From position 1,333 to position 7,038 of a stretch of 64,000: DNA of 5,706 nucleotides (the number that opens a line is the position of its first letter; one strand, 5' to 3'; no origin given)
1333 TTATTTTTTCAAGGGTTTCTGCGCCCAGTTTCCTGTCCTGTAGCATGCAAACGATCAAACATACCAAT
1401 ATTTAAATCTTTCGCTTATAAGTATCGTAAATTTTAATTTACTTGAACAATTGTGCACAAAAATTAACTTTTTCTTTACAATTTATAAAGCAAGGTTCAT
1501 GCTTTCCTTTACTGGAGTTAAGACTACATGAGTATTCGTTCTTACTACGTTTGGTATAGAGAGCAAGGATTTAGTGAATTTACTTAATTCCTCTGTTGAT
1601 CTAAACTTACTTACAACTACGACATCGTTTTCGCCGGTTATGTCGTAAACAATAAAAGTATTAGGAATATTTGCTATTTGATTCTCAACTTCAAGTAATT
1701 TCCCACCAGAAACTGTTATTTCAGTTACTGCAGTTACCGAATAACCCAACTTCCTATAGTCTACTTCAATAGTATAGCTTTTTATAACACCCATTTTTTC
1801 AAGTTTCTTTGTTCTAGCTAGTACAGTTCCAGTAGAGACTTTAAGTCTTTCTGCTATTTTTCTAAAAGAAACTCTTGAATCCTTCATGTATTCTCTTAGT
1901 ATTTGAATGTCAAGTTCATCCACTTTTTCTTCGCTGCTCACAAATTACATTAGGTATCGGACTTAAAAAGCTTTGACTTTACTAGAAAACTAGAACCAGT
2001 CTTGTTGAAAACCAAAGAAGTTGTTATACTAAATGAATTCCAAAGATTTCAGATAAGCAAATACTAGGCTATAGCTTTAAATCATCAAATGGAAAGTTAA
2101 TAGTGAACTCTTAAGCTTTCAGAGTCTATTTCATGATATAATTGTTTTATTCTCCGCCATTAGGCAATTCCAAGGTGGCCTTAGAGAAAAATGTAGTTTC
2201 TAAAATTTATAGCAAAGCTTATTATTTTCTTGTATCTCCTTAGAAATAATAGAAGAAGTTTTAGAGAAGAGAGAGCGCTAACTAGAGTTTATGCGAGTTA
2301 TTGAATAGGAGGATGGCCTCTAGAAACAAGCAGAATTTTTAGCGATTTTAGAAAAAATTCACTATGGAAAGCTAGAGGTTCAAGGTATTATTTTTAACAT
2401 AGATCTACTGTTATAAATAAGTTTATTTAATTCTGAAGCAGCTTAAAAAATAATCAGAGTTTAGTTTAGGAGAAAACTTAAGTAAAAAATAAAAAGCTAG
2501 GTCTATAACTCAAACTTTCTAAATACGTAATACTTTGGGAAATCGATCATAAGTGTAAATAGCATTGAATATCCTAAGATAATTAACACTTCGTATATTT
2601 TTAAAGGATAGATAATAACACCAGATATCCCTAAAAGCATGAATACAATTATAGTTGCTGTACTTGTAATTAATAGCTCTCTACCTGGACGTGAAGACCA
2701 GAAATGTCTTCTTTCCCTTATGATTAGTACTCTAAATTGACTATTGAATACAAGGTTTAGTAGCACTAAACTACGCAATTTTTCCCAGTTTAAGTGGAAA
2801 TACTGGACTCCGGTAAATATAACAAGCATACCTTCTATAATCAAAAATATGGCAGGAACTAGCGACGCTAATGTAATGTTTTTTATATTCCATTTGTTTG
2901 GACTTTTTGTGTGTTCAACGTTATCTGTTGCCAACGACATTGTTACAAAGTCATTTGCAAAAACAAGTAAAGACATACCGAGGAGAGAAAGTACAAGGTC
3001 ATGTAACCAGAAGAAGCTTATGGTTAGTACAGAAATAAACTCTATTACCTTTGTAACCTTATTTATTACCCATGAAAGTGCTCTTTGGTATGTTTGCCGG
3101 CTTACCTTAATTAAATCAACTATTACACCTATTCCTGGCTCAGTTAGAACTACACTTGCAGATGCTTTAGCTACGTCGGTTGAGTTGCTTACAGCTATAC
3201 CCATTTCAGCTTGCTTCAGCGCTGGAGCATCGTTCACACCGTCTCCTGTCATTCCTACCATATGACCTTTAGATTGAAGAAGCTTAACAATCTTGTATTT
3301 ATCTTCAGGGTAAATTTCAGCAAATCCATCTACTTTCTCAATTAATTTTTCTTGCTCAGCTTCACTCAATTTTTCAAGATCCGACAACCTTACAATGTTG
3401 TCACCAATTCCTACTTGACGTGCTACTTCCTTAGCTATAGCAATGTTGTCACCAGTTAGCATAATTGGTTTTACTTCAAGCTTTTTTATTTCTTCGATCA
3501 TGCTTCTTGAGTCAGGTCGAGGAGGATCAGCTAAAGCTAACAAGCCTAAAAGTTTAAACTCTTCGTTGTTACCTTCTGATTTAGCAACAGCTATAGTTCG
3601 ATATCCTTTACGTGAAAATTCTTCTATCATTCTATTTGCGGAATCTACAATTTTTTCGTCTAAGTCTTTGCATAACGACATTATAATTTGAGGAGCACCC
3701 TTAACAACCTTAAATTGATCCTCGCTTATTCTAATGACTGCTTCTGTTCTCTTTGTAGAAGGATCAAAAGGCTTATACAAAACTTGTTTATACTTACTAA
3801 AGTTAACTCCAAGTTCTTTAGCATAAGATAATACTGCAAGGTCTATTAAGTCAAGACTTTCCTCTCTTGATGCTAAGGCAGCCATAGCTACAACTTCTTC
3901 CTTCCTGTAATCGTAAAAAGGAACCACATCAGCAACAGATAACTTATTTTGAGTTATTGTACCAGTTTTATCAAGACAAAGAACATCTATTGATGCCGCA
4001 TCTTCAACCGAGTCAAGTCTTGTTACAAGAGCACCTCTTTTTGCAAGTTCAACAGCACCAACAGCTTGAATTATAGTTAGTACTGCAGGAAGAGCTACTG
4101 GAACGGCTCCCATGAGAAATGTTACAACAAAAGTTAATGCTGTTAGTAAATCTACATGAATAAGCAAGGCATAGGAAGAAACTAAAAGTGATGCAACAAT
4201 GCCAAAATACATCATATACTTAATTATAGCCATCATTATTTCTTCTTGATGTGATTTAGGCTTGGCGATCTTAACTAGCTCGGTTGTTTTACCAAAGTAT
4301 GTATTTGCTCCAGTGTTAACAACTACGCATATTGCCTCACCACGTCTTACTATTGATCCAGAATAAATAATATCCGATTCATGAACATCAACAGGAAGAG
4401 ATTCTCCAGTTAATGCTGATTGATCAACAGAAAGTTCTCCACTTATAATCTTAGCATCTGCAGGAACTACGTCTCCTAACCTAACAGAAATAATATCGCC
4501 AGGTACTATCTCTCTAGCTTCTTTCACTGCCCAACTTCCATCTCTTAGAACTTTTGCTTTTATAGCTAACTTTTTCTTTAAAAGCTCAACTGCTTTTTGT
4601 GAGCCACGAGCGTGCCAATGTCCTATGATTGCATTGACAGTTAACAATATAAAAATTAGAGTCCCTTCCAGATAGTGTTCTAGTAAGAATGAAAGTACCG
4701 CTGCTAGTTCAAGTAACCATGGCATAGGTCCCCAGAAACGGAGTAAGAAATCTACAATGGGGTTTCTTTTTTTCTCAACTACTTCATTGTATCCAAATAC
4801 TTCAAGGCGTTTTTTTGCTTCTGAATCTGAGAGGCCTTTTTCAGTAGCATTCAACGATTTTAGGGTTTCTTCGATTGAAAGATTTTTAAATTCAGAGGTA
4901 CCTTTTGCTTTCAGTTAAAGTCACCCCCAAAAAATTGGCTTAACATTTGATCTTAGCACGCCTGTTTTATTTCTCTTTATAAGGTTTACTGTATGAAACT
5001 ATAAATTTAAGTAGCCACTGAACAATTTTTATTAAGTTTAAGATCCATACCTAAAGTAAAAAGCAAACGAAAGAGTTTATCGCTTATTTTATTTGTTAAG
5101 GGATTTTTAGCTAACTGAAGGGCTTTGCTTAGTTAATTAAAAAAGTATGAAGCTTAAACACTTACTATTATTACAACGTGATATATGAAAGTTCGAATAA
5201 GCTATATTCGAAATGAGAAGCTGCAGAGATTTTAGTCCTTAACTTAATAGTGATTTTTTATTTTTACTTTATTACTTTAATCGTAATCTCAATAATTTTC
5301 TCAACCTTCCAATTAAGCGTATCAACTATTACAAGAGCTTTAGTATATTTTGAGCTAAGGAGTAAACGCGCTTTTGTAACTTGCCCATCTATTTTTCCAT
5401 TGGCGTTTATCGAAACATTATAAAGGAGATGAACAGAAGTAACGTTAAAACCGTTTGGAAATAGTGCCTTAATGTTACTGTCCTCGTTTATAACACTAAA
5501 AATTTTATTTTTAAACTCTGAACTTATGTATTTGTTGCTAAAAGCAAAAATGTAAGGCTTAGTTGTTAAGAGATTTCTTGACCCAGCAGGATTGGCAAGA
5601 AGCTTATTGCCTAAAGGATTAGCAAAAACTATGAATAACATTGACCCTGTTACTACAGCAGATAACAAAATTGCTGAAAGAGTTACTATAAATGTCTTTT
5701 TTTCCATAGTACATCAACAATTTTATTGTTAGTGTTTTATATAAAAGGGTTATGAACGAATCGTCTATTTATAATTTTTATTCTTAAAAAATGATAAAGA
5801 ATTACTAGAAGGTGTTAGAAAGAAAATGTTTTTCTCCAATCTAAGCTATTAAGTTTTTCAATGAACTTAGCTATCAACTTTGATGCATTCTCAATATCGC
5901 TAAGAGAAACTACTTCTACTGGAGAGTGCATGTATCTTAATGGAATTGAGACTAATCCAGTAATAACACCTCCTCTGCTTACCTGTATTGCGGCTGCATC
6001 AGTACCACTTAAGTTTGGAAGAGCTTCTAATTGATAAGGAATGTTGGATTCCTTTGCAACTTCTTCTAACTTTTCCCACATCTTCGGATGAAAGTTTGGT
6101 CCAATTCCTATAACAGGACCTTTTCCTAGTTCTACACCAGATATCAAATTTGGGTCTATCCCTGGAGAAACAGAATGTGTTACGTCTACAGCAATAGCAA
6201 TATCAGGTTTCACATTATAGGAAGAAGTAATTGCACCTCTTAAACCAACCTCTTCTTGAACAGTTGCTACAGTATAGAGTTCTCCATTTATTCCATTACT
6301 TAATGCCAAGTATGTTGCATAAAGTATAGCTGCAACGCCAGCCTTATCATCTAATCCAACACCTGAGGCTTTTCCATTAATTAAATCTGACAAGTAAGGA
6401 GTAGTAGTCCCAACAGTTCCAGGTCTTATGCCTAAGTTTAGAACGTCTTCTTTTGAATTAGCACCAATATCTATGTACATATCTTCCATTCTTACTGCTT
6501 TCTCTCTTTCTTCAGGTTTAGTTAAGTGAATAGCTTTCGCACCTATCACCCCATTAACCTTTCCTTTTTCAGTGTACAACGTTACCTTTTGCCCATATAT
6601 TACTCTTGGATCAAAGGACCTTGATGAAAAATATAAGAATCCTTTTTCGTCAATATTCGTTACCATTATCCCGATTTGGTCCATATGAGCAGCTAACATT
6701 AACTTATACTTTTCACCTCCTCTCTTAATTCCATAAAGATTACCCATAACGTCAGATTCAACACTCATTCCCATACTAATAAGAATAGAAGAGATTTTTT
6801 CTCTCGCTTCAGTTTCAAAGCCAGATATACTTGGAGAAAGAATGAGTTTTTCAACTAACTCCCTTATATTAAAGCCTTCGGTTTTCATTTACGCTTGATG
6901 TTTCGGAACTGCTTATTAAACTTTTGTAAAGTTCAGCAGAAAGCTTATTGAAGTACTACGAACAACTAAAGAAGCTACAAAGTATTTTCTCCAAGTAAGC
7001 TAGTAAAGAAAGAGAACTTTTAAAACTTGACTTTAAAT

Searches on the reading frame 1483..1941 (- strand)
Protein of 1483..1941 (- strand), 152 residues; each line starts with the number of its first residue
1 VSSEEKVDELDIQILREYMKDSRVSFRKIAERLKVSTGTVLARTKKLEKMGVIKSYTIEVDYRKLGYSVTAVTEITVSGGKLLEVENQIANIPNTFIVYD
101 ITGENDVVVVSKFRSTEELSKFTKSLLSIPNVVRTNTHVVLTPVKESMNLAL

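Call 95: search_protein_families(library=pfam, proteins=[window:1483-1941:-], max_evalue=0.001)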
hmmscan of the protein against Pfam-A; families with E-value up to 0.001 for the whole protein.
window:1483-1941:- (152 aa): 8 families
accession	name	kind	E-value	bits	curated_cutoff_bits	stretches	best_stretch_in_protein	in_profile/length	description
PF13412.12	HTH_24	-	8.4e-16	57.7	21.9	1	8-54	2-48/48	Winged helix-turn-helix DNA-binding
PF01037.27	AsnC_trans_reg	-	2.4e-14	53.4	25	1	74-141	2-71/73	Lrp/AsnC ligand binding domain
PF13404.12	HTH_AsnC-type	-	4.6e-13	49.2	27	1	8-48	2-42/42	AsnC-type helix-turn-helix domain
PF08279.18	HTH_11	-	2.6e-06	27.6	25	1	13-67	4-54/55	HTH domain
PF01047.28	MarR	-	2e-05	24.8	24.6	1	24-64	18-58/59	MarR family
PF18024.7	HTH_50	-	0.0002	21.4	27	0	3-46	4-46/50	Helix-turn-helix domain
PF13463.12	HTH_27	-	0.00063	20.4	22.2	0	13-71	7-66/68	Winged helix DNA-binding domain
PF22451.2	NirdL-like_HTH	-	0.00093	19.2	27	0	26-53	19-46/47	Siroheme decarboxylase NirDL-like HTH domain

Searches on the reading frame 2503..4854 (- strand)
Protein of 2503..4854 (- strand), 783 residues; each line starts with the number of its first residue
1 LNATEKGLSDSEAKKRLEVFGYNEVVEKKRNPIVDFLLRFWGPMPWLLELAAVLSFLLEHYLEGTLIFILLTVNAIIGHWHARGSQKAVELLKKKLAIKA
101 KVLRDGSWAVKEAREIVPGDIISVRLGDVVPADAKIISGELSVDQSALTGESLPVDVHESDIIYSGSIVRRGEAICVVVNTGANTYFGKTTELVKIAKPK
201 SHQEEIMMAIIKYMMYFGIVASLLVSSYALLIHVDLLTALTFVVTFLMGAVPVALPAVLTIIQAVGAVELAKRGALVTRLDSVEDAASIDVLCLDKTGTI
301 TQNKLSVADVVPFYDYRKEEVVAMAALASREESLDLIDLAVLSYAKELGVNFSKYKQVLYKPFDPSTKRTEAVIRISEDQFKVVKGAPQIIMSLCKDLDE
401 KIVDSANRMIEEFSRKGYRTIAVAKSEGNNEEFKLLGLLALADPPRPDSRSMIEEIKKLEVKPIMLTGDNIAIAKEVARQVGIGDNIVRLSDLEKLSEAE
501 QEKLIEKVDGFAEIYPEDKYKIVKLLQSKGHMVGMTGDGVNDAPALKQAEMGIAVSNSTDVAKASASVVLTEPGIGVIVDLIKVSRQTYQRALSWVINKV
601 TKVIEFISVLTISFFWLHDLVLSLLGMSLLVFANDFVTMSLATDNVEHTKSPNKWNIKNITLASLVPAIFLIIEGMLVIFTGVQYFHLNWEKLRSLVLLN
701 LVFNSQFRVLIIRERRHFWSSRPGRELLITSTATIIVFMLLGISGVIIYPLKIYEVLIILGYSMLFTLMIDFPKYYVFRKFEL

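Call 59: search_protein_families(library=pfam, proteins=[window:2503-4854:-], max_evalue=0.0001)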
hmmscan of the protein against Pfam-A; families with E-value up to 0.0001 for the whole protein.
window:2503-4854:- (783 aa): 4 families
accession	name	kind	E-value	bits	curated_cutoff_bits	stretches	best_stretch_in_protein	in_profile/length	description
PF00122.25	E1-E2_ATPase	-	6.9e-47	159.7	28.1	1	96-273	3-181/181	E1-E2 ATPase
PF00702.32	Hydrolase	-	2e-22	80.9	26.4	1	289-549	1-190/191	haloacid dehalogenase-like hydrolase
PF00690.31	Cation_ATPase_N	-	1.6e-12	47.3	20.4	1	4-55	17-69/69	Cation transporter/ATPase, N-terminus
PF08282.18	Hydrolase_3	-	9.6e-06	25.9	20.9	1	522-571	195-244/255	haloacid dehalogenase-like hydrolase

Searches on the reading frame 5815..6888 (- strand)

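Call 95: search_protein_families(library=pfam, proteins=[window:5815-6888:-], max_evalue=0.001)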
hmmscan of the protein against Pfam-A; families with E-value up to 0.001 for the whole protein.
window:5815-6888:- (357 aa): 3 families
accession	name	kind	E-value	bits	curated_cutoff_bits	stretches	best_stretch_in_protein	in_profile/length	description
PF05343.19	Peptidase_M42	-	2.9e-89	299.4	23.2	1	49-338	1-292/292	M42 glutamyl aminopeptidase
PF01546.33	Peptidase_M20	-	2.6e-10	41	24.6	1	164-345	18-206/206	Peptidase family M20/M25/M40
PF02127.20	Peptidase_M18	-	2.8e-06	26.9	24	1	229-342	310-431/432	Aminopeptidase I zinc metalloprotease (M18)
